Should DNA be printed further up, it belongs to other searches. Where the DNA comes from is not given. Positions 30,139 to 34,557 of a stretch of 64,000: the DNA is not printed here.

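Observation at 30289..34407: Single polypeptide fusing a NERD domain, a degenerate kinase, a canonical Hanks kinase and a P-loop NTPase with a Cys/His cluster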

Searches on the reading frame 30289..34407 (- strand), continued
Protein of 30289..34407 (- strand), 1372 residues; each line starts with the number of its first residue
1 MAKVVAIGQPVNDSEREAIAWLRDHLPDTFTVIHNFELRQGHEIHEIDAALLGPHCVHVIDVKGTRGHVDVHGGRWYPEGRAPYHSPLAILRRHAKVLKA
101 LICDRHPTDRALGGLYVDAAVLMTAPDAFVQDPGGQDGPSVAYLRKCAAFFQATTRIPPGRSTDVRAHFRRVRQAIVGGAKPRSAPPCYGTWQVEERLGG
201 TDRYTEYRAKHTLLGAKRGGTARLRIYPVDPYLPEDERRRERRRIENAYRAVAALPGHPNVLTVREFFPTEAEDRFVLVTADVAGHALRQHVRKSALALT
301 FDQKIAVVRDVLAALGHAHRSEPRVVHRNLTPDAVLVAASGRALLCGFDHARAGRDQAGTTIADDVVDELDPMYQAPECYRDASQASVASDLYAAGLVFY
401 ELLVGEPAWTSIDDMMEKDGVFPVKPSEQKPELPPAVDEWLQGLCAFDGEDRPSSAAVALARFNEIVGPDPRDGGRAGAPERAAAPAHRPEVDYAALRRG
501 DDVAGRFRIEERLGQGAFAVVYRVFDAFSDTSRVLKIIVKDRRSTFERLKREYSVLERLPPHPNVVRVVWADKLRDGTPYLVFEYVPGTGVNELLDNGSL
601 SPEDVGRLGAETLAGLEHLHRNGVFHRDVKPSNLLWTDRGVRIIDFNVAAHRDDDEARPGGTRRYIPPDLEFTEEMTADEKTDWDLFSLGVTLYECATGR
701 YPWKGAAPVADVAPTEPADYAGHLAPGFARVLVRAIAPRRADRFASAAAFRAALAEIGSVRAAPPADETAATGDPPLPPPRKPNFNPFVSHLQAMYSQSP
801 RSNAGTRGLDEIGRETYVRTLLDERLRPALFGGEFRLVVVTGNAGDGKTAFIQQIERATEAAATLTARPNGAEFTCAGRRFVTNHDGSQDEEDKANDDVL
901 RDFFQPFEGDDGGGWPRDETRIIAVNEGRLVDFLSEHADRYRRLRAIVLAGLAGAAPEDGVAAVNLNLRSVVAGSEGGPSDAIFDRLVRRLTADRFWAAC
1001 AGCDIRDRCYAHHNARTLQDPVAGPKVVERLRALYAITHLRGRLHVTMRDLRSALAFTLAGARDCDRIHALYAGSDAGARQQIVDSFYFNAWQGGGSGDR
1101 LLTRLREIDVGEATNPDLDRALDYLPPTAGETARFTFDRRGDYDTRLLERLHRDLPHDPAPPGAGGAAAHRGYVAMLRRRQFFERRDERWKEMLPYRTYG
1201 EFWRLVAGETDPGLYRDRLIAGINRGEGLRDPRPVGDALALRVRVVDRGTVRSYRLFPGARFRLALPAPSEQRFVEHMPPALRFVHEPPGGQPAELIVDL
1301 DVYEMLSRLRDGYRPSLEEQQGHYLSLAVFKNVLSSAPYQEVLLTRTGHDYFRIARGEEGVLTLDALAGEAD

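Call 69: search_protein_families(library=ncbifam, proteins=[L015:5356-5571:+, L015:7603-8940:+, L015:8937-9584:+, L015:9668-10999:+, L015:11001-15176:+, L015:15176-16849:+], max_evalue=0.001)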
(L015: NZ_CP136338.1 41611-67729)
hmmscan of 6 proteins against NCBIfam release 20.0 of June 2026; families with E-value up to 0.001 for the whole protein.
L015:5356-5571:+ (71 aa): 2 families
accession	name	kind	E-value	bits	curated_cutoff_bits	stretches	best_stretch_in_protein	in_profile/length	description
NF047737.1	antiphage_MADS1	equivalog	1.9e-27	95.3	80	1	3-51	1-49/49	methylation-associated defense system helix-turn-helix domain-containing protein MAD1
TIGR01764.1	excise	domain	1.8e-18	66.6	28.8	1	5-52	1-48/49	excisionase family DNA-binding protein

L015:7603-8940:+ (445 aa): 15 families
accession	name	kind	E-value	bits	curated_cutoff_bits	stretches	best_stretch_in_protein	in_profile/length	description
NF047739.1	antiphage_MADS3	equivalog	2.5e-164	547.5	420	1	1-444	1-427/427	methylation-associated defense system AAA family ATPase MAD3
NF000355.4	ribo_prot_ABC_F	equivalog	8.2e-06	24.9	380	0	26-39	33-46/499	ribosomal protection-like ABC-F family protein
TIGR04521.1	ECF_ATPase_2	equivalog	9.8e-06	24.8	330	0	334-392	145-204/279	energy-coupling factor transporter ATPase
TIGR00611.2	recf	equivalog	9.9e-06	24.9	172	1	2-39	1-39/339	DNA replication/repair protein RecF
TIGR03411.1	urea_trans_UrtD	equivalog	1.1e-05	25.3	304.1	1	16-40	23-47/242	urea ABC transporter ATP-binding protein UrtD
NF040873.1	AztA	equivalog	6.3e-05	22.6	220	0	18-39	15-36/191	zinc ABC transporter ATP-binding protein AztA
NF041760.1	PtuA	equivalog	0.0001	21.4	500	0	2-39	52-90/524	retron Ec78 anti-phage system effector ATPase PtuA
NF038234.1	retron_eff_Eco8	equivalog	0.00013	20.7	250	0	352-394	272-323/679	retron Eco8 family effector endonuclease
NF010061.0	PRK13538.1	equivalog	0.00018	21.1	195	0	16-40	26-50/211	cytochrome c biogenesis heme-transporting ATPase CcmA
NF010158.0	PRK13637.1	equivalog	0.00019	20.6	390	0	334-394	145-206/287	energy-coupling factor transporter ATPase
TIGR03608.1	L_ocin_972_ABC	subfamily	0.00024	20.6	254.85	0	15-40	18-43/206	putative bacteriocin export ABC transporter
TIGR01166.1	cbiO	subfamily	0.00034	20.1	211.8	0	18-39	15-36/190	cobalt ABC transporter, ATP-binding protein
TIGR03410.1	urea_trans_UrtE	equivalog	0.00053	19.5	285.8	0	350-383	146-179/230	urea ABC transporter ATP-binding subunit UrtE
TIGR03740.1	galliderm_ABC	subfamily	0.00058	19.6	309.75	0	350-391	139-182/223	lantibiotic protection ABC transporter ATP-binding subunit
TIGR03864.1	PQQ_ABC_ATP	hypoth_equivalog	0.00059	19.4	302.25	0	16-40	22-46/236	ABC transporter, ATP-binding subunit, PQQ-dependent alcohol dehydrogenase system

L015:8937-9584:+ (215 aa): 1 family
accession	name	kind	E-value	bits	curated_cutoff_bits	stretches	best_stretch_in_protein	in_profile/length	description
NF047734.1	antiphage_MADS4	equivalog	3.1e-69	233.2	160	1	5-214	1-206/206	methylation-associated defense system protein MAD4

L015:9668-10999:+ (443 aa): 2 families
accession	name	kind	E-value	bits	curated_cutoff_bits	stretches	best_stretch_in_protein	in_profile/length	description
NF047740.1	antiphage_MADS5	equivalog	1.7e-140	468.9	400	1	1-439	24-460/461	methylation-associated defense system restriction endonuclease subunit S MAD5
NF007278.0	PRK09737.1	equivalog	0.00048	19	662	0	78-183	68-173/461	type I restriction-modification system specificity subunit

L015:11001-15176:+ (1391 aa): 19 families
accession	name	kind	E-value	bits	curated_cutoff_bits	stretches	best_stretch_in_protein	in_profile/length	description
NF047741.1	antiphage_MADS6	equivalog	1.6e-228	760.2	460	2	1-617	1-611/612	methylation-associated defense system protein kinase MAD6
NF033483.0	PknB_PASTA_kin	equivalog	4.1e-68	230.8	450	2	493-766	2-281/563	Stk1 family PASTA domain-containing Ser/Thr kinase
NF033442.0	BREX_PglW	equivalog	6.9e-65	219.5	990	1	15-766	14-782/1391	BREX system serine/threonine kinase PglW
NF052427.1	StpK7MSMEG_1200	equivalog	2.4e-42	145.2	900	2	500-762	9-277/601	serine/threonine protein kinase StpK7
NF038150.1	lanthi_synth_IV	equivalog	1.7e-37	129.2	650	2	485-794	181-482/851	class IV lanthionine synthetase LanL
TIGR03903.1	TOMM_kin_cyc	equivalog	1.5e-35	122.4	705.75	2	529-692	9-184/1267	TOMM system kinase/cyclase fusion protein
NF038151.1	lanthi_synth_III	equivalog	2.1e-19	69.4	575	2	525-696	253-428/833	class III lanthionine synthetase LanKC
NF053615.1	SerThrKinAfsKStmc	equivalog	6.5e-18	64.8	1300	2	303-405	118-217/809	protein serine/threonine kinase AfsK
NF009651.0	PRK13184.1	equivalog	5.5e-15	54.4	839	2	677-752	211-289/932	serine/threonine-protein kinase PknD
NF043056.1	T4SS_LegK1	equivalog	1.5e-12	46.9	550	2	267-395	150-284/516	Dot/Icm T4SS effector kinase LegK1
TIGR03724.2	arch_bud32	equivalog_domain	2.6e-11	43.4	125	1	574-653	69-141/193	KEOPS complex kinase/ATPase Bud32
NF058632.1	SerThrKinPrkT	equivalog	2.9e-11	42.9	280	1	493-637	16-157/322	serine/threonine protein kinase PrkT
NF011460.0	PRK14879.1-1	equivalog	5.7e-07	28.9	199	1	574-651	87-165/232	Kae1-associated kinase Bud32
NF007174.0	PRK09605.1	equivalog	1.1e-06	27.4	447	1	539-652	380-482/535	bifunctional N(6)-L-threonylcarbamoyladenine synthase/serine/threonine protein kinase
NF011464.0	PRK14879.1-7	equivalog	3e-06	27.2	246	0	574-653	82-159/221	Kae1-associated kinase Bud32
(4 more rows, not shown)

L015:15176-16849:+ (557 aa): 1 family
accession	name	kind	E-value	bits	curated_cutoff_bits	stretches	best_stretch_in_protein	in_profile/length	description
NF047733.1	antiphage_MADS7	equivalog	1.6e-197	657.8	410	1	3-546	1-529/529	methylation-associated defense system protein MAD7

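Call 78: search_protein_families(library=pfam, proteins=[L004:6839-8560:+, L006:6803-8512:+, L003:4592-6565:+, L008:4479-5180:+, L008:5772-6548:+, L010:6508-7209:+, L010:7952-8461:+], max_evalue=0.001)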
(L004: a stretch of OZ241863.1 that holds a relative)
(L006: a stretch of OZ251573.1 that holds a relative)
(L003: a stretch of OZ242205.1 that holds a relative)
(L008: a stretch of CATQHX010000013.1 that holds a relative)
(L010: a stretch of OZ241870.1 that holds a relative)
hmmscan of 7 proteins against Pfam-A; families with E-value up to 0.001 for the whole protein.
L004:6839-8560:+ (573 aa): 3 families
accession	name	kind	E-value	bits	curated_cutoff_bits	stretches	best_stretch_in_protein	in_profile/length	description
PF13749.12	HATPase_c_4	-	1.6e-19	70.1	26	1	353-435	3-86/89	Putative ATP-dependent DNA helicase recG C-terminal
PF13271.11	DUF4062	-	3.4e-19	69.3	24.7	1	43-129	1-82/82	Domain of unknown function (DUF4062)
PF21247.3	Fic-like_C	-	9.6e-11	41.9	27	1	489-548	5-64/64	Filamentation induced by cAMP protein Fic-like, C-terminal domain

L006:6803-8512:+ (569 aa): 4 families
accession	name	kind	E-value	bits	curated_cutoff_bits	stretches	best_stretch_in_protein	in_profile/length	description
PF13749.12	HATPase_c_4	-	7.5e-20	71.2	26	1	349-431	3-86/89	Putative ATP-dependent DNA helicase recG C-terminal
PF13271.11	DUF4062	-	3.7e-19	69.1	24.7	1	39-125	1-82/82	Domain of unknown function (DUF4062)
PF21247.3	Fic-like_C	-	1.3e-09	38.2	27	1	492-550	6-64/64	Filamentation induced by cAMP protein Fic-like, C-terminal domain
PF03551.20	PadR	-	0.00073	19.9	27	0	517-558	32-74/75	Transcriptional regulator PadR-like family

L003:4592-6565:+ (657 aa): 3 families
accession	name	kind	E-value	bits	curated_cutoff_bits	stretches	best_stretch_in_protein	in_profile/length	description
PF13271.11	DUF4062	-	2e-20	73.2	24.7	1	102-188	1-82/82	Domain of unknown function (DUF4062)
PF13749.12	HATPase_c_4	-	2.1e-18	66.5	26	1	412-494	3-86/89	Putative ATP-dependent DNA helicase recG C-terminal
PF21247.3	Fic-like_C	-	2.7e-09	37.2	27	1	580-638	6-64/64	Filamentation induced by cAMP protein Fic-like, C-terminal domain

L008:4479-5180:+ (233 aa): 2 families
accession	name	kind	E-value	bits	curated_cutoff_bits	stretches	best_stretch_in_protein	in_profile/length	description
PF02384.22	N6_Mtase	-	1.9e-12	47.6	20.4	1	11-140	124-236/311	N-6 DNA Methylase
PF07669.17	Eco57I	-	3.8e-05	24.3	25.3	1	14-114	76-165/171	Eco57I restriction-modification methylase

L008:5772-6548:+ (258 aa): 1 family
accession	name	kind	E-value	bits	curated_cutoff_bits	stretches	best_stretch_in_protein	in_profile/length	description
PF08861.15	DUF1828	-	6.3e-26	90.9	22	1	32-122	1-91/91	Domain of unknown function DUF1828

L010:6508-7209:+ (233 aa): 0 families

L010:7952-8461:+ (169 aa): 0 families
